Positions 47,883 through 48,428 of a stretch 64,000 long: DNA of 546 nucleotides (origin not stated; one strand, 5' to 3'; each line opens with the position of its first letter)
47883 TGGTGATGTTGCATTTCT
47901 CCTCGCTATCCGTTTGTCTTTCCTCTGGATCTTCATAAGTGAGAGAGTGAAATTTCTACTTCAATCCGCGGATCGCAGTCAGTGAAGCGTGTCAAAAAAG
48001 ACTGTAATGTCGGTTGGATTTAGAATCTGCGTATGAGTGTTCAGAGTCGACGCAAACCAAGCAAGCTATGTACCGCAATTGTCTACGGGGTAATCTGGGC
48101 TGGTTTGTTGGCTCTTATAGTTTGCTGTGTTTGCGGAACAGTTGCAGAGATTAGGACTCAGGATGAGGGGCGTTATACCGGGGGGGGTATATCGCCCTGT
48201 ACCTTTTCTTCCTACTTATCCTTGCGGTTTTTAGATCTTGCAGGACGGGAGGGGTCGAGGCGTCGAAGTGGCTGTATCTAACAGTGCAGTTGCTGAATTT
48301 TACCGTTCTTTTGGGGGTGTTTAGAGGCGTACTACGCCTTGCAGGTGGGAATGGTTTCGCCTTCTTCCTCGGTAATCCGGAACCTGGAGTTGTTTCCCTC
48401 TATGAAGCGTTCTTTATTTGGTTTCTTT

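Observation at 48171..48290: G8 homopolymer splits island paralog B: candidate slipped-strand phase-variation switch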

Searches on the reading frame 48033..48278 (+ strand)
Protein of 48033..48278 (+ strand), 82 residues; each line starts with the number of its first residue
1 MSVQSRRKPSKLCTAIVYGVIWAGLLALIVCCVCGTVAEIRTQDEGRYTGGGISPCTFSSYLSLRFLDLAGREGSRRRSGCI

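Call 8: list_cluster_members(proteins=[window:48033-48278:+, window:48284-48982:+, P0015, P0001, P0018, P0044, P0025, P0021])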
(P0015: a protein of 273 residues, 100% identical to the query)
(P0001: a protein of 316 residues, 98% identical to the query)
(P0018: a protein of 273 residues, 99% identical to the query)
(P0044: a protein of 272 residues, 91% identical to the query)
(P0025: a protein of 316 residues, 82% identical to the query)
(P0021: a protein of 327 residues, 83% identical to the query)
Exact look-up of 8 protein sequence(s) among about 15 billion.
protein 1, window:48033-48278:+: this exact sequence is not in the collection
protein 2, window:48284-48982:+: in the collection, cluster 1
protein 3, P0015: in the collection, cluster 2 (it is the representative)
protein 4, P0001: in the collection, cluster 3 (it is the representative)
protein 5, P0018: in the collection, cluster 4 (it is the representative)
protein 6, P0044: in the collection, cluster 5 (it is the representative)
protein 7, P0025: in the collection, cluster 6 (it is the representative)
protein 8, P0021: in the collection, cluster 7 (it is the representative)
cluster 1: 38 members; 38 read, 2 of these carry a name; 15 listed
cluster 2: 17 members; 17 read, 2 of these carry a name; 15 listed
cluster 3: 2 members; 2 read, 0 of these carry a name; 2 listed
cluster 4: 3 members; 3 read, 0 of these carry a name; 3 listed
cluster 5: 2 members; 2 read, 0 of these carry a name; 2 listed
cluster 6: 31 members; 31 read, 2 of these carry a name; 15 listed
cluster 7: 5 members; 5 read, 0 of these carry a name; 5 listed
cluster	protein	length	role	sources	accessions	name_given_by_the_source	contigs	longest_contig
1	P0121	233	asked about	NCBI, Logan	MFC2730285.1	MAG: hypothetical protein ACFN4L_01005 [Pauljensenia sp.]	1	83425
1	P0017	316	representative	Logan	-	-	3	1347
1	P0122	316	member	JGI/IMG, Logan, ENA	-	hypothetical protein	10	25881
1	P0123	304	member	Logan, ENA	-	-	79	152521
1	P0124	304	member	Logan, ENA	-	-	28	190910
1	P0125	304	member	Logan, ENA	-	-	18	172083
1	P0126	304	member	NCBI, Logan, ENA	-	-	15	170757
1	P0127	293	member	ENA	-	-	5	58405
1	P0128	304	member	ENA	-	-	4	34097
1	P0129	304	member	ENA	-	-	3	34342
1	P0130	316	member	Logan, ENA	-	-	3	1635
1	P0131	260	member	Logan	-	-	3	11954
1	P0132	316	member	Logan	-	-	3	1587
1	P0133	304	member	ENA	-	-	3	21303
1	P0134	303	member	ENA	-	-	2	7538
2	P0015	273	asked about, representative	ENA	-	-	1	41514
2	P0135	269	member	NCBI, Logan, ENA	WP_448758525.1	hypothetical protein [Actinomyces sp.]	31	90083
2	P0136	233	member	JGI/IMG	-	hypothetical protein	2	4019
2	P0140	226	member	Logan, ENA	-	-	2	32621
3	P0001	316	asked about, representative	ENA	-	-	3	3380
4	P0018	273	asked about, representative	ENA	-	-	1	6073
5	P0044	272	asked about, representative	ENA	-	-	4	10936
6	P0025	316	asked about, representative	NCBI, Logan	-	-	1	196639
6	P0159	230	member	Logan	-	-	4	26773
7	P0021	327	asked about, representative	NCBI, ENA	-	-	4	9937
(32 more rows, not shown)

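Call 17: find_encoding_contigs(protein=P0135, flank=1500, max_places=10)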
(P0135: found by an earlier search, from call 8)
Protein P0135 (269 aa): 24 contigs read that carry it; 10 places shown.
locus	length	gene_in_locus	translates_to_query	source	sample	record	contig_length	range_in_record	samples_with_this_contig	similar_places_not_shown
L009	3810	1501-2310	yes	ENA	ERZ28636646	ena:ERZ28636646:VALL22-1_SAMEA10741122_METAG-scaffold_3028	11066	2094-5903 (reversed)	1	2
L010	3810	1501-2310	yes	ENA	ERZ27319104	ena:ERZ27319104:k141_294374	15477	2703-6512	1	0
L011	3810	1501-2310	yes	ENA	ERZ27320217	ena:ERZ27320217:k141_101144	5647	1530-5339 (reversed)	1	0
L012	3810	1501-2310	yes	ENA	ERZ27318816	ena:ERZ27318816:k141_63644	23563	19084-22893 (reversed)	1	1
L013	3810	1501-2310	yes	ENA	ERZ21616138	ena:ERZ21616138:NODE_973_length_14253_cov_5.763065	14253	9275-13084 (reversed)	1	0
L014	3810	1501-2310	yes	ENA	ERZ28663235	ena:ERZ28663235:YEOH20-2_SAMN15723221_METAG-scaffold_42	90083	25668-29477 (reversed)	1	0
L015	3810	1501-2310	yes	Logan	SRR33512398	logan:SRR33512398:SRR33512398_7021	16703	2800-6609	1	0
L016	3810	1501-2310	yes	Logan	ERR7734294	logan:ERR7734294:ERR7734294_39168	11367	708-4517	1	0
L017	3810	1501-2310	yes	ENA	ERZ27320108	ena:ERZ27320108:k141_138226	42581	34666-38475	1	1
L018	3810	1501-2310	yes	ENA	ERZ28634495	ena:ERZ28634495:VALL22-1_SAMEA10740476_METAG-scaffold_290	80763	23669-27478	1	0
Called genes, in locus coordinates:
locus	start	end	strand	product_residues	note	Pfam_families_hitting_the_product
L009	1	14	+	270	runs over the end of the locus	-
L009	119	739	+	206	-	PF02517:Rce1-like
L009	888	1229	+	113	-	PF10006:DUF2249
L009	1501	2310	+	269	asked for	-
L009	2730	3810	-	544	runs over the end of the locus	PF00270:DEAD, PF00271:Helicase_C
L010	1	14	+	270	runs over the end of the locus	-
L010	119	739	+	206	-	PF02517:Rce1-like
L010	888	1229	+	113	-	PF10006:DUF2249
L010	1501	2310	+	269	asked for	-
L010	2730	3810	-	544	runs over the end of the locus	PF00270:DEAD, PF00271:Helicase_C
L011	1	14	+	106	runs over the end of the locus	?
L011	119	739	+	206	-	PF02517:Rce1-like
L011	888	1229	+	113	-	PF10006:DUF2249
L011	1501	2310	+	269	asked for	-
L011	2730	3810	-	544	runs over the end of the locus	PF00270:DEAD, PF00271:Helicase_C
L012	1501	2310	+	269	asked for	-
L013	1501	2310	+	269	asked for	-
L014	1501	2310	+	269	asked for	-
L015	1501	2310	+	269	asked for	-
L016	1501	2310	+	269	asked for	-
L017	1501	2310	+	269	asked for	-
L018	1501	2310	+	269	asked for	-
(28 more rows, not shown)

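Call 21: find_encoding_contigs(protein=P0136, flank=1500, max_places=10)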
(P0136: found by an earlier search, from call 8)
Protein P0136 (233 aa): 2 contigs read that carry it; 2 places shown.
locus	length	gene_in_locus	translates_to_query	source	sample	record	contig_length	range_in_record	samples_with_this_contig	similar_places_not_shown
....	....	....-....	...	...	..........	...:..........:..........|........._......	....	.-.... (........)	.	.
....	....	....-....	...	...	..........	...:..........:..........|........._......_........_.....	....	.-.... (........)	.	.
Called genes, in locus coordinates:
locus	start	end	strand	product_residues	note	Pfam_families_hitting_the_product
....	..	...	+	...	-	-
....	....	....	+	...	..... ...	-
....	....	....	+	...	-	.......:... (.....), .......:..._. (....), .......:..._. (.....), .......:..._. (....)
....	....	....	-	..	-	?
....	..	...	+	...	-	-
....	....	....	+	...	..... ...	-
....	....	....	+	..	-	?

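Call 26: find_encoding_contigs(protein=P0140, flank=1500, max_places=6)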
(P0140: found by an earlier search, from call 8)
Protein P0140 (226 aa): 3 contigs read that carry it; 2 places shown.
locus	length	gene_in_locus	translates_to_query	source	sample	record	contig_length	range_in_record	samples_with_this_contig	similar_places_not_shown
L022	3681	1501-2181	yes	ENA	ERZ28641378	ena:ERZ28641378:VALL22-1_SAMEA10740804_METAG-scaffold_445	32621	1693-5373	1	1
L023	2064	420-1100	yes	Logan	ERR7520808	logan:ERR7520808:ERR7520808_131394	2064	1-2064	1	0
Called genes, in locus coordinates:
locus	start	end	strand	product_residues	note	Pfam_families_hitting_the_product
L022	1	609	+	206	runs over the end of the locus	PF02517:Rce1-like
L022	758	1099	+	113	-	PF10006:DUF2249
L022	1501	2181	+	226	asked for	-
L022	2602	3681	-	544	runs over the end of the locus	PF00270:DEAD, PF00271:Helicase_C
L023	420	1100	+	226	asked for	-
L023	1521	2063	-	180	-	?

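Call 27: find_encoding_contigs(protein=P0159, flank=1500, max_places=6)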
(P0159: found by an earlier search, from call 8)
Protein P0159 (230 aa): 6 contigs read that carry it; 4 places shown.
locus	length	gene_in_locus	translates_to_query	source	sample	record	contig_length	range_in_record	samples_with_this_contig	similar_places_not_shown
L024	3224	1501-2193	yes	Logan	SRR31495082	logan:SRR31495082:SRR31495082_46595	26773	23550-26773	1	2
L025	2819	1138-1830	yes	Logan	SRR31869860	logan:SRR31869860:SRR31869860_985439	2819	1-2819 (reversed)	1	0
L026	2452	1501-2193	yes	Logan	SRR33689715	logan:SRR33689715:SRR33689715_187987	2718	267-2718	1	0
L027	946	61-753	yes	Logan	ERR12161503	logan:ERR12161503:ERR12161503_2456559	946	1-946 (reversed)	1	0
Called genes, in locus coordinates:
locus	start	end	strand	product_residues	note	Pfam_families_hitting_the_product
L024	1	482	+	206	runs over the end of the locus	PF02517:Rce1-like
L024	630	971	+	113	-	PF10006:DUF2249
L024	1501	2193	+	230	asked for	-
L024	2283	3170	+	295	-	PF00023:Ank (faint), PF12796:Ank_2, PF13637:Ank_4 (faint), PF13857:Ank_5 (faint)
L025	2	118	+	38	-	?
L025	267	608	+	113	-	PF10006:DUF2249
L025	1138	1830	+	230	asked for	-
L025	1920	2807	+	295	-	PF00023:Ank (faint), PF12796:Ank_2, PF13637:Ank_4 (faint), PF13857:Ank_5 (faint)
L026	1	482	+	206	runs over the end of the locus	PF02517:Rce1-like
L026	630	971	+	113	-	PF10006:DUF2249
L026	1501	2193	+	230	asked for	-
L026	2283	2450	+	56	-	?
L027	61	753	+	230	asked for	-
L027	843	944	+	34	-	?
